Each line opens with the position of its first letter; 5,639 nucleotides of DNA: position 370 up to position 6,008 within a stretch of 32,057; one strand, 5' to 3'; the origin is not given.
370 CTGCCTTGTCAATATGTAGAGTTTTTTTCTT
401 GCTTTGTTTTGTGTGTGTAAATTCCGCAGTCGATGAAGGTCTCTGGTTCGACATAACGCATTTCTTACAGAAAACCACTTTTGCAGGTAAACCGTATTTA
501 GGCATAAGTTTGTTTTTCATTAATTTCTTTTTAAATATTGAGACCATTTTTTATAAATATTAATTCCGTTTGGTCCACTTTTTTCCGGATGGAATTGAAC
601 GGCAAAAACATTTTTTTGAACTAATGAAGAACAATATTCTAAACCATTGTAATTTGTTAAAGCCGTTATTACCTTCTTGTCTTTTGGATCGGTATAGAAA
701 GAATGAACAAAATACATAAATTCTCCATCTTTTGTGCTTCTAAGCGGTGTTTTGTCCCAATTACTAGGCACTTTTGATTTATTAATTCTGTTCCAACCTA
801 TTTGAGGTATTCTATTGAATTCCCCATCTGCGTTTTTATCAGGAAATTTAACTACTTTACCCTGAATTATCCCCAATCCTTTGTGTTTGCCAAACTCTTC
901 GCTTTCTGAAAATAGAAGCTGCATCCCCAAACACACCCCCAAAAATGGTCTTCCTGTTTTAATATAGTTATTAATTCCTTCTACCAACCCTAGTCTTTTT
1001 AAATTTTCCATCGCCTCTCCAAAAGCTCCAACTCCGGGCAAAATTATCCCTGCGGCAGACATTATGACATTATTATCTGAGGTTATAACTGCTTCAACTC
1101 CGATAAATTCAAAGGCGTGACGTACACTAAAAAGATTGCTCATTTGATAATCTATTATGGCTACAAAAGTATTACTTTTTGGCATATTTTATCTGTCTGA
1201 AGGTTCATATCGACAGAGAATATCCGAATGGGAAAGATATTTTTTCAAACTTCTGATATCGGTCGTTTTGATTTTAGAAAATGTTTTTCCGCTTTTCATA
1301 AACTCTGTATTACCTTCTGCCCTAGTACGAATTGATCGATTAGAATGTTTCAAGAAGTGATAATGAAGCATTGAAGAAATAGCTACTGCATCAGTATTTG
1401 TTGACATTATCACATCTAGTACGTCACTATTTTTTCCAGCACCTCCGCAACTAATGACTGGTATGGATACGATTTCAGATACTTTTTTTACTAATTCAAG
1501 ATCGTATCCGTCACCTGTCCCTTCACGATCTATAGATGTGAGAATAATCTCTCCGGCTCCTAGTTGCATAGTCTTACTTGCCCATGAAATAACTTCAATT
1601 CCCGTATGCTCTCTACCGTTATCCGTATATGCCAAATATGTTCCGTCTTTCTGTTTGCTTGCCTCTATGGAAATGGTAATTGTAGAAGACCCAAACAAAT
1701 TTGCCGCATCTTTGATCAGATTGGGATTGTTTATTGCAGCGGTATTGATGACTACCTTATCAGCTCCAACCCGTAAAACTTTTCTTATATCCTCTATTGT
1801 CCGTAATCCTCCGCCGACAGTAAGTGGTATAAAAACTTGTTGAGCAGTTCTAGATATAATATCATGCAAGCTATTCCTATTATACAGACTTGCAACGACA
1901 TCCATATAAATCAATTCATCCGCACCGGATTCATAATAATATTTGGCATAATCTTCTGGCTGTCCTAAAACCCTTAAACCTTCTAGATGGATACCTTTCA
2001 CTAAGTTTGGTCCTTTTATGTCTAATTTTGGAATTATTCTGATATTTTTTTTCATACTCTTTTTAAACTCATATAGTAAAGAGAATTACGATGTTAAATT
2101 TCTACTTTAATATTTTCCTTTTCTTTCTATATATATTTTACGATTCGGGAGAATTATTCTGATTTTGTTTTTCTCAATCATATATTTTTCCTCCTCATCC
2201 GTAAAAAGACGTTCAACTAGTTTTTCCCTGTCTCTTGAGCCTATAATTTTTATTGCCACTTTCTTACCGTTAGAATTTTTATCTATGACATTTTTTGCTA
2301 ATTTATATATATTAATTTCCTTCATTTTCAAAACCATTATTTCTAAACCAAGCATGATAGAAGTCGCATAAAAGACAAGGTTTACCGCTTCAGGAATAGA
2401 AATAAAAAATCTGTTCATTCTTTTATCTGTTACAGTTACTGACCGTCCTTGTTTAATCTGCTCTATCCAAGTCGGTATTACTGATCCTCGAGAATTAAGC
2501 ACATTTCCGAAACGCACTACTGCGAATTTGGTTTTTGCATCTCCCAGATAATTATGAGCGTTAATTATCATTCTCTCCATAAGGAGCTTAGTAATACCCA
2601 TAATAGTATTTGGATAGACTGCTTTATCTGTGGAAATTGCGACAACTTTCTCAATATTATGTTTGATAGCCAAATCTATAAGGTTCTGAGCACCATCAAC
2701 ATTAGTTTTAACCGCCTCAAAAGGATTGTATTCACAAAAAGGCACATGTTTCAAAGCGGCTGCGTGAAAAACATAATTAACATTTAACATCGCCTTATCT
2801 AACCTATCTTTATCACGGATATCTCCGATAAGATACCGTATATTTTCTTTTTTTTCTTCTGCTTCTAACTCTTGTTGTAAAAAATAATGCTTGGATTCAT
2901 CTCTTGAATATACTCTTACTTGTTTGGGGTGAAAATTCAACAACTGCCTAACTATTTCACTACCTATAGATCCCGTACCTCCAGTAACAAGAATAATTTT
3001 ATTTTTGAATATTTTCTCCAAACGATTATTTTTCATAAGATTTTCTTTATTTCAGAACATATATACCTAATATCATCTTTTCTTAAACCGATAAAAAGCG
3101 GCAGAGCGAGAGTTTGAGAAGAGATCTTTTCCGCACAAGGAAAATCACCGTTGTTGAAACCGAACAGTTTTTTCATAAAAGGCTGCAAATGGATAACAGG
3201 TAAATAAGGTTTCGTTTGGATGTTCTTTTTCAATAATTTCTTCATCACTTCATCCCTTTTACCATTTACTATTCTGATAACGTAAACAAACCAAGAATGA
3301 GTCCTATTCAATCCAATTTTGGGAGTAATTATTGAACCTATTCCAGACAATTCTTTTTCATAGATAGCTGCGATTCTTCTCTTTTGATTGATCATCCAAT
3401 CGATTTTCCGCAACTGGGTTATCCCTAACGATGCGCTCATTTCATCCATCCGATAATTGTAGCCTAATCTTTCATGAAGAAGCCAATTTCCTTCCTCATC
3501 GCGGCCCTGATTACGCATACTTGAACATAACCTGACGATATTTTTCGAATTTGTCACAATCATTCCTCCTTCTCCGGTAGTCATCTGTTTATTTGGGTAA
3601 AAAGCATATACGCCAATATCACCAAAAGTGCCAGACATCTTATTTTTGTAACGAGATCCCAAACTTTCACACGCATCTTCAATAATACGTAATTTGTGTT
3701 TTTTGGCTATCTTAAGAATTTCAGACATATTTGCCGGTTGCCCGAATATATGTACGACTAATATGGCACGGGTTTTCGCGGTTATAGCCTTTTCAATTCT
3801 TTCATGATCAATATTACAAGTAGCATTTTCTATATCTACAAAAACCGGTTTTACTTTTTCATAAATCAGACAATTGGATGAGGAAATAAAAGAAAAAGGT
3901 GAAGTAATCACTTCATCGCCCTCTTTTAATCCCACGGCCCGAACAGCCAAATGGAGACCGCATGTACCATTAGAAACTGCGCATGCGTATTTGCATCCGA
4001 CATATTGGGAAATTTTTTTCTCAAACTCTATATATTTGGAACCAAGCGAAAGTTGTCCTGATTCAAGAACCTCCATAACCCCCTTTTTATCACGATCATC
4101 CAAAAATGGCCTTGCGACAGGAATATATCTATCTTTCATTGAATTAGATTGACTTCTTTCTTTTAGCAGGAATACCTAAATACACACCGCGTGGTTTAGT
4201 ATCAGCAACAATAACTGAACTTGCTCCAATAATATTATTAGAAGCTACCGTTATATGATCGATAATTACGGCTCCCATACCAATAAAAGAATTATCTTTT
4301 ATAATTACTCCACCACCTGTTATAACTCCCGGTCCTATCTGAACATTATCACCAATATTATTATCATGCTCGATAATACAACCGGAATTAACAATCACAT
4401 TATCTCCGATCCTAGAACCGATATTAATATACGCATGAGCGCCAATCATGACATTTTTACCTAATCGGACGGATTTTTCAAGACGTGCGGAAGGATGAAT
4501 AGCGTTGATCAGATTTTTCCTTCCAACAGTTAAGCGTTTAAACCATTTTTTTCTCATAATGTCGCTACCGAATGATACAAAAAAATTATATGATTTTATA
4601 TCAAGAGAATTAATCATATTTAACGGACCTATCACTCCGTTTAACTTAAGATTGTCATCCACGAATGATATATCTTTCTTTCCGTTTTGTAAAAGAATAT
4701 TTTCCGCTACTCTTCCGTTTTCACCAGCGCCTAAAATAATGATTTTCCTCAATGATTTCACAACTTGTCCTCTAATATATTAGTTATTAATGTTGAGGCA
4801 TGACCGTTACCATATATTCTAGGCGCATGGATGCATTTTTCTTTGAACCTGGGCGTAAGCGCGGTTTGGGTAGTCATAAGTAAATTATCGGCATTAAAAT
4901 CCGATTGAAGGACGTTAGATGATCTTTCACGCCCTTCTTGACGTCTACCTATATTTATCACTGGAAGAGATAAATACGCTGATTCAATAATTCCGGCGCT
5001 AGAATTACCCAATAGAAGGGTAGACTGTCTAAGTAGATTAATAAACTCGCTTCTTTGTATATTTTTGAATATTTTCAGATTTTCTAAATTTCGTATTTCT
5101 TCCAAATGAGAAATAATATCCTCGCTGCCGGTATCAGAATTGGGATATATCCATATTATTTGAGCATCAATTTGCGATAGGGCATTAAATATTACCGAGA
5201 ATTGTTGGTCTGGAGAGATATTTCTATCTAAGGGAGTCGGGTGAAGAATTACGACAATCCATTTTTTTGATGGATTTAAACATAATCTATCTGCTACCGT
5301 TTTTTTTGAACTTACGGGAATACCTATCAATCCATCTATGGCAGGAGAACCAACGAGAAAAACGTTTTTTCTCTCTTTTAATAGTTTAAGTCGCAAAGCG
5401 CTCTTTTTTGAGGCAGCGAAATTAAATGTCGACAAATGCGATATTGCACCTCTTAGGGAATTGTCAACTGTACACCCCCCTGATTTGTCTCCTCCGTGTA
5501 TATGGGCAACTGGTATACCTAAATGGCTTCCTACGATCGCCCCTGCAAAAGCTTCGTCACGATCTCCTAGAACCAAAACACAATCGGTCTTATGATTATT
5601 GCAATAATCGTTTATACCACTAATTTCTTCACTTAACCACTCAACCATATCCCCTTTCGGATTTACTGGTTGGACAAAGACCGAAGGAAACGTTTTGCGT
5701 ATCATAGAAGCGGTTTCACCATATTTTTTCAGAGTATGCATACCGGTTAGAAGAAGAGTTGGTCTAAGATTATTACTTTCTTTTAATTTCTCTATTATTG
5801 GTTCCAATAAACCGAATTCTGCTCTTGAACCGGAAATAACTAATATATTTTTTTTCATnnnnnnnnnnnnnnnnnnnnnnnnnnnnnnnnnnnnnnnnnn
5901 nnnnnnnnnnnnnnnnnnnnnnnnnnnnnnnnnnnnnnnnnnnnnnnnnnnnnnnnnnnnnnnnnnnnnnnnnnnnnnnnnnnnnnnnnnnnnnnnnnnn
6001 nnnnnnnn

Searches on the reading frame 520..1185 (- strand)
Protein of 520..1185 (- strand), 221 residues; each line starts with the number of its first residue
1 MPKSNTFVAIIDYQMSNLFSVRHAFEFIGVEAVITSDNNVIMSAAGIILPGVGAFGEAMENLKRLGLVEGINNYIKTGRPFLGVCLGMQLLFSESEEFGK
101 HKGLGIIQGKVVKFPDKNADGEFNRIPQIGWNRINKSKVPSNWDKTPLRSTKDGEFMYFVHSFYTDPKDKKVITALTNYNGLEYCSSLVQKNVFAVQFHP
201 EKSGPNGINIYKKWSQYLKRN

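Call 5: search_protein_families(library=pfam, proteins=[window:520-1185:-], max_evalue=0.001)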
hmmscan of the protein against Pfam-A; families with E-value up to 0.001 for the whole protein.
window:520-1185:- (221 aa): 4 families
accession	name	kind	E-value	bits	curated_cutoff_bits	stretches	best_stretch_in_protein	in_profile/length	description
PF00117.34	GATase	-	1e-17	64.9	22.8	1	10-207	2-179/190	Glutamine amidotransferase class-I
PF07685.20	GATase_3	-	9e-07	29.1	27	1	35-114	31-118/196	CobB/CobQ-like glutamine amidotransferase domain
PF01174.25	SNO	-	1.9e-05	25.1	27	0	23-111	13-100/188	SNO glutamine amidotransferase family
PF07722.19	Peptidase_C26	-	0.00018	21.8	20.5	0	71-91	98-118/219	Peptidase C26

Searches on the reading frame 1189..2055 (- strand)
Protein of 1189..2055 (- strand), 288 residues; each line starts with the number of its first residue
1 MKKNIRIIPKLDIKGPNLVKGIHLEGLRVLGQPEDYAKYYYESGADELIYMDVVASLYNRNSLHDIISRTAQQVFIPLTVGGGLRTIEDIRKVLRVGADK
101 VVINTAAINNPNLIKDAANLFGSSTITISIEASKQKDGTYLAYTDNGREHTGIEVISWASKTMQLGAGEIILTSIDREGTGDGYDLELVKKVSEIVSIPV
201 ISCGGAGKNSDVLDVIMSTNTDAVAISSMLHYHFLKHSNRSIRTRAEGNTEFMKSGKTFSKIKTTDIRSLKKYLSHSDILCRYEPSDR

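Call 5: search_protein_families(library=pfam, proteins=[window:1189-2055:-], max_evalue=0.001)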
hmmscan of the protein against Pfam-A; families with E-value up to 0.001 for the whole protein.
window:1189-2055:- (288 aa): 5 families
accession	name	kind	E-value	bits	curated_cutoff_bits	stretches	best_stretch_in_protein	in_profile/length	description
PF00977.27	His_biosynth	-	4.3e-62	210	23.6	1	6-233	1-225/228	Histidine biosynthesis protein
PF01207.24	Dus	-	1e-07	31.9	20.4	1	65-116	174-226/311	Dihydrouridine synthase (Dus)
PF03060.21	NMO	-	1.4e-07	31.7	28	0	61-107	179-225/331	Nitronate monooxygenase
PF05690.20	ThiG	-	4.3e-05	23.4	23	0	67-118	167-218/247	Thiazole biosynthesis protein ThiG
PF01180.27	DHO_dh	-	0.00022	21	27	0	186-233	227-275/291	Dihydroorotate dehydrogenase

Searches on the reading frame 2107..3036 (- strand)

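Call 5: search_protein_families(library=pfam, proteins=[window:2107-3036:-], max_evalue=0.001)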
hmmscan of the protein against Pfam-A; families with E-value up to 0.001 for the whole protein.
window:2107-3036:- (309 aa): 11 families
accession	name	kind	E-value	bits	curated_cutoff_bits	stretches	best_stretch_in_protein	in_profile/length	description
PF02719.21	Polysacc_synt_2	-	8.8e-104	347.2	20.2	1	15-294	1-290/293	Polysaccharide biosynthesis protein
PF01370.27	Epimerase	-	1.1e-25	90.9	20.9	1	15-224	1-224/240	NAD dependent epimerase/dehydratase family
PF01073.25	3Beta_HSD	-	1.2e-21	77.4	22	1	16-145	1-125/280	3-beta hydroxysteroid dehydrogenase/isomerase family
PF16363.11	GDP_Man_Dehyd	-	6.3e-18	65.8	27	1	16-138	1-131/332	GDP-mannose 4,6 dehydratase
PF13460.12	NAD_binding_10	-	1.2e-12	48.5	27.2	1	19-183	1-150/184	NAD(P)H-binding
PF04321.23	RmlD_sub_bind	-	1.6e-12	47.6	27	1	15-206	3-179/287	RmlD substrate binding domain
PF07993.18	NAD_binding_4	-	2.1e-12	47.2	20.1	1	17-141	1-141/258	Male sterility protein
PF05368.20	NmrA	-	1.4e-08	35.2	27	1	12-129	2-100/298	NmrA-like family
PF08659.16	KR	-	3.8e-08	33.9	22.6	1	15-136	3-136/180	KR domain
PF00106.31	adh_short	-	3.3e-06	27.2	26.6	1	13-86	1-71/195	short chain dehydrogenase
PF01488.26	Shikimate_DH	-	2.2e-05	25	24.3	1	7-141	8-130/138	Shikimate / quinate 5-dehydrogenase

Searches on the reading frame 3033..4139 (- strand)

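Call 5: search_protein_families(library=pfam, proteins=[window:3033-4139:-], max_evalue=0.001)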
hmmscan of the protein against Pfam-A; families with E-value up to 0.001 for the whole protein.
window:3033-4139:- (368 aa): 4 families
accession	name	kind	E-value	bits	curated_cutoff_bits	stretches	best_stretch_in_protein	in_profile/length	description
PF01041.23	DegT_DnrJ_EryC1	-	2.2e-117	392.7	19.8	1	14-364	4-359/360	DegT/DnrJ/EryC1/StrS aminotransferase family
PF01212.27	Beta_elim_lyase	-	5.8e-06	26.3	27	1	35-157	33-170/288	Beta-eliminating lyase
PF01053.26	Cys_Met_Meta_PP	-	1.2e-05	24.5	27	1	39-156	57-174/381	Cys/Met metabolism PLP-dependent enzyme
PF00266.25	Aminotran_5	-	0.00014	21.4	21.5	1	37-163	46-183/371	Aminotransferase class-V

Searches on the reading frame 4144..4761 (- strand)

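Call 5: search_protein_families(library=pfam, proteins=[window:4144-4761:-], max_evalue=0.001)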
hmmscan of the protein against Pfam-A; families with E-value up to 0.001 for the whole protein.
window:4144-4761:- (205 aa): 5 families
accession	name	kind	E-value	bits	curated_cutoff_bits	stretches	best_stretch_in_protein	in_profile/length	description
PF00132.30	Hexapep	-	5.3e-18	64.3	27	3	136-166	4-34/36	Bacterial transferase hexapeptide (six repeats)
PF17836.7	PglD_N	-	6.4e-11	43.1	23.4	1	6-77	1-78/78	PglD N-terminal domain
PF14602.12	Hexapep_2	-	6.9e-08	32.5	27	1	98-130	2-32/34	Hexapeptide repeat of succinyl-transferase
PF25084.1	LbH_EIF2B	-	3.5e-06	27.4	54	1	95-183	7-92/105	EIF2B subunit epsilon LbH domain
PF25087.1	GMPPB_C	-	8e-05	22.7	39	0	120-169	3-51/110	GMPPB C-terminal domain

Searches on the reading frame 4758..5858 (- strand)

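Call 5: search_protein_families(library=pfam, proteins=[window:4758-5858:-], max_evalue=0.001)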
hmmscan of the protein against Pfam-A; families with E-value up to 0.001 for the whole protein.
window:4758-5858:- (366 aa): 1 family
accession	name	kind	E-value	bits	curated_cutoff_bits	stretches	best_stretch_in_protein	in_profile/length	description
PF02350.25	Epimerase_2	-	1.3e-64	218.7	30.6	1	24-363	2-347/347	UDP-N-acetylglucosamine 2-epimerase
